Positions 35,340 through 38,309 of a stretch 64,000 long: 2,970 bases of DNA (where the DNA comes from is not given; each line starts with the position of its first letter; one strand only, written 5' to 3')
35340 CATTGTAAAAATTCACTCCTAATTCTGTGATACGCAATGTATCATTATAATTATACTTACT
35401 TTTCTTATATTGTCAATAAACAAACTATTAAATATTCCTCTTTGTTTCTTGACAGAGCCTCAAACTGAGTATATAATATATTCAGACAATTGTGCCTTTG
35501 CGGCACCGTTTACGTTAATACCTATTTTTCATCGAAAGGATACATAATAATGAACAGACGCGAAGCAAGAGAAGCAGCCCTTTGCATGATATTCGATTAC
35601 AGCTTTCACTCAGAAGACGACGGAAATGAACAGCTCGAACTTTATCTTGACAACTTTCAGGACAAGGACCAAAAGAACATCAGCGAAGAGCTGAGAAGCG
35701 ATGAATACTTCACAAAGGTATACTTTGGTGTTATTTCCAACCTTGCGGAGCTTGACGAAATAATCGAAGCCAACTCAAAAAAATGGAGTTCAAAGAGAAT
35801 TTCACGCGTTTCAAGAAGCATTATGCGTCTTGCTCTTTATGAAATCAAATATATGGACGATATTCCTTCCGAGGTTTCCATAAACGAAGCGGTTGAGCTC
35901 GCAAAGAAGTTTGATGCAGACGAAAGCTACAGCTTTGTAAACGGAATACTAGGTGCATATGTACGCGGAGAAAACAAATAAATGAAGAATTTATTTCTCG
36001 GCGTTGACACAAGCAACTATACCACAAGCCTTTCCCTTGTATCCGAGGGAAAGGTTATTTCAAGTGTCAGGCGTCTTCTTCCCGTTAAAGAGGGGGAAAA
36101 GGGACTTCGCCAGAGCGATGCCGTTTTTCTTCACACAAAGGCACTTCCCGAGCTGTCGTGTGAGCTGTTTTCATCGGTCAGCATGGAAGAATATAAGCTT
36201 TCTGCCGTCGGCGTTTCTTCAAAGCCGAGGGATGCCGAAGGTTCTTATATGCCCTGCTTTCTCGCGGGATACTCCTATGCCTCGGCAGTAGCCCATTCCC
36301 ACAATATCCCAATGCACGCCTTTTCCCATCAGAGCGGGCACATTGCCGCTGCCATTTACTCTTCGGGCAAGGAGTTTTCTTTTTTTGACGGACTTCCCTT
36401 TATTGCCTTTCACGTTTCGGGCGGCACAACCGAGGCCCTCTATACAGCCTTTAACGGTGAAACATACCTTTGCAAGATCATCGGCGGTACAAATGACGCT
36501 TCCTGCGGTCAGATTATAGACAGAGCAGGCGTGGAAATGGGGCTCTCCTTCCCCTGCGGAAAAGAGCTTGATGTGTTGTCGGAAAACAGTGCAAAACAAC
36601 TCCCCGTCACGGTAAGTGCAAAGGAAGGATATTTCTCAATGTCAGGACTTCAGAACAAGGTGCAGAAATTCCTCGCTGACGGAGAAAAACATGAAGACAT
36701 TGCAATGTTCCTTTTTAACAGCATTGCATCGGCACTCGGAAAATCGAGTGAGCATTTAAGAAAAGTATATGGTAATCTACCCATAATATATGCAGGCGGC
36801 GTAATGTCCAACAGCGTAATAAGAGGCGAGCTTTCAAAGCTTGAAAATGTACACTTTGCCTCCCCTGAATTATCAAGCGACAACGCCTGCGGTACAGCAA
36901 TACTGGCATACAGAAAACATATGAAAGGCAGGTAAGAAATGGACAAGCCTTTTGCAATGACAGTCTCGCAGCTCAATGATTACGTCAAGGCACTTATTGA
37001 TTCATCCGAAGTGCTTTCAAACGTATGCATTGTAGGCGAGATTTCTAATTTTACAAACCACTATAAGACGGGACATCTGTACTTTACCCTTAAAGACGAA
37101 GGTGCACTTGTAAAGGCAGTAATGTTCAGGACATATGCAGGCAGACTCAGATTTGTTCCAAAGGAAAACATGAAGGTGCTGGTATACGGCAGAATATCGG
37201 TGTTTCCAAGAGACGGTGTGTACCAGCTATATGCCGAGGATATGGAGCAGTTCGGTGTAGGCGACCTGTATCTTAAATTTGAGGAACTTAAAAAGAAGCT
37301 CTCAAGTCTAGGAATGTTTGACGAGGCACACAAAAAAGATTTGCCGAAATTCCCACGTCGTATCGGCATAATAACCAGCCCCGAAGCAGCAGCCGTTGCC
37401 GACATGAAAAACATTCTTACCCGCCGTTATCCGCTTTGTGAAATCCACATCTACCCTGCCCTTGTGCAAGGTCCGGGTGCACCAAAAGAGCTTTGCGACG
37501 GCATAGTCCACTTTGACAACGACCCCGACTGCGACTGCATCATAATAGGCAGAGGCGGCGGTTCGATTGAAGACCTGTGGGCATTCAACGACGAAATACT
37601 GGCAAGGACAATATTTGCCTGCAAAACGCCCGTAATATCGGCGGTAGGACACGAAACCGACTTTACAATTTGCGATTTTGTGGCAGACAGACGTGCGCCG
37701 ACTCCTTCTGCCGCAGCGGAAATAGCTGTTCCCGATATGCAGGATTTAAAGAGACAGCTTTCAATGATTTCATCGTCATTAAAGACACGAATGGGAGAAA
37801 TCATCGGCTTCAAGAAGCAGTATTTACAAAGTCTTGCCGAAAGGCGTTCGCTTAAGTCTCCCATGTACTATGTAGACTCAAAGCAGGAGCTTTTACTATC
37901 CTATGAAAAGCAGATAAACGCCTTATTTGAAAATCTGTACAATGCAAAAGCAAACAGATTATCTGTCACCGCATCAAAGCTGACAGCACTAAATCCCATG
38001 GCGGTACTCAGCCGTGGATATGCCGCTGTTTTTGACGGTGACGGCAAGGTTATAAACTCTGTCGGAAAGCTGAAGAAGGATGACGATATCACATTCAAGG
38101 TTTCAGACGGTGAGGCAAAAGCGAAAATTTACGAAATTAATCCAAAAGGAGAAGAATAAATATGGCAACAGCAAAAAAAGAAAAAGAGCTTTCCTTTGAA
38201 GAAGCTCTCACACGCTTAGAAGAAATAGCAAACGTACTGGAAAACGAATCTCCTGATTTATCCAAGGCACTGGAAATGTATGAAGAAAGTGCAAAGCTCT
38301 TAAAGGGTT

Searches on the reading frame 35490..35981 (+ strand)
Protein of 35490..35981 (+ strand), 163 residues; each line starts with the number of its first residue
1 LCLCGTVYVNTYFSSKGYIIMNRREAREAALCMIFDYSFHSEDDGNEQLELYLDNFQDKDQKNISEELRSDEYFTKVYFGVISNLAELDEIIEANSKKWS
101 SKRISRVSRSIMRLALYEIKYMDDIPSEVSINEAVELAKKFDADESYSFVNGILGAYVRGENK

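Call 70: search_protein_families(library=pfam, proteins=[window:35490-35981:+], max_evalue=0.001)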
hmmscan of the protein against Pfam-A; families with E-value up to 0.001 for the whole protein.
window:35490-35981:+ (163 aa): 1 family
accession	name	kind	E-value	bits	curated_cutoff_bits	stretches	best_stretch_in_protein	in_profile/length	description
PF01029.23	NusB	-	8.4e-38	130.2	23.1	1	24-158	1-132/133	NusB family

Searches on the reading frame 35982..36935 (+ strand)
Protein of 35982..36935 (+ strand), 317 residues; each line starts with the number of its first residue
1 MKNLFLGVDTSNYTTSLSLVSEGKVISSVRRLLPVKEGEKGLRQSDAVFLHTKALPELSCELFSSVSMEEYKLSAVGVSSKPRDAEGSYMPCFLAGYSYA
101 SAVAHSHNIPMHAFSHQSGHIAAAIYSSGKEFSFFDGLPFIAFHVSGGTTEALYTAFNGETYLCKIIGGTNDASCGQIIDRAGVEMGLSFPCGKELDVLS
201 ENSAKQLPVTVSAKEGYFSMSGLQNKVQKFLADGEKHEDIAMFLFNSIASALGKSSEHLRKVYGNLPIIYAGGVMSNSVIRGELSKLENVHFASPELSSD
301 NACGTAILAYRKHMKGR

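Call 70: search_protein_families(library=pfam, proteins=[window:35982-36935:+], max_evalue=0.001)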
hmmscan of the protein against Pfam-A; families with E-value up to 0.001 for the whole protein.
window:35982-36935:+ (317 aa): 2 families
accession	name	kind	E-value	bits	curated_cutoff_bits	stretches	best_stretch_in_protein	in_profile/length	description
PF00814.31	TsaD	-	1.7e-21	77.6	24.8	1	50-303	28-260/264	tRNA N6-adenosine threonylcarbamoyltransferase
PF22521.2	HypF_C_2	-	2.2e-05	24.8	27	1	196-286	123-215/241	Carbamoyltransferase, Kae1-like Domain, second subdomain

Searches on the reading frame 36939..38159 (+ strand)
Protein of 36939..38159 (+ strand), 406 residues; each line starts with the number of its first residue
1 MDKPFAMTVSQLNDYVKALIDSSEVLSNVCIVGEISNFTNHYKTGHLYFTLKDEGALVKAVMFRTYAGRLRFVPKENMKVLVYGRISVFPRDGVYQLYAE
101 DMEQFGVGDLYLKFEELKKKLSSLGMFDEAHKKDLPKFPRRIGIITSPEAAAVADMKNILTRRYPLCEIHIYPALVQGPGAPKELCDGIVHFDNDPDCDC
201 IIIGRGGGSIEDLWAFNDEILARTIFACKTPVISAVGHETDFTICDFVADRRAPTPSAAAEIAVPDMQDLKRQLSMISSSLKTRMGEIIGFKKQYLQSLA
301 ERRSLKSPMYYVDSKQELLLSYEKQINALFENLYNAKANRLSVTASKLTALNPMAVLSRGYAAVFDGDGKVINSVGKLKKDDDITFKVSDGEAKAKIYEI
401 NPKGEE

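Call 70: search_protein_families(library=pfam, proteins=[window:36939-38159:+], max_evalue=0.001)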
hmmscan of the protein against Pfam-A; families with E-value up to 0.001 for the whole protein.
window:36939-38159:+ (406 aa): 3 families
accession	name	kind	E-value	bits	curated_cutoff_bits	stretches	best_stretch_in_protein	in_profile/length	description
PF02601.20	Exonuc_VII_L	-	4.6e-92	309.3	35.9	2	126-327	1-200/315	Exonuclease VII, large subunit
PF13742.12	tRNA_anti_2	-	7.6e-30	103.5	27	1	7-103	1-95/95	OB-fold nucleic acid binding domain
PF01336.31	tRNA_anti-codon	-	1.4e-10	41.4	27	1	29-103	1-73/75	OB-fold nucleic acid binding domain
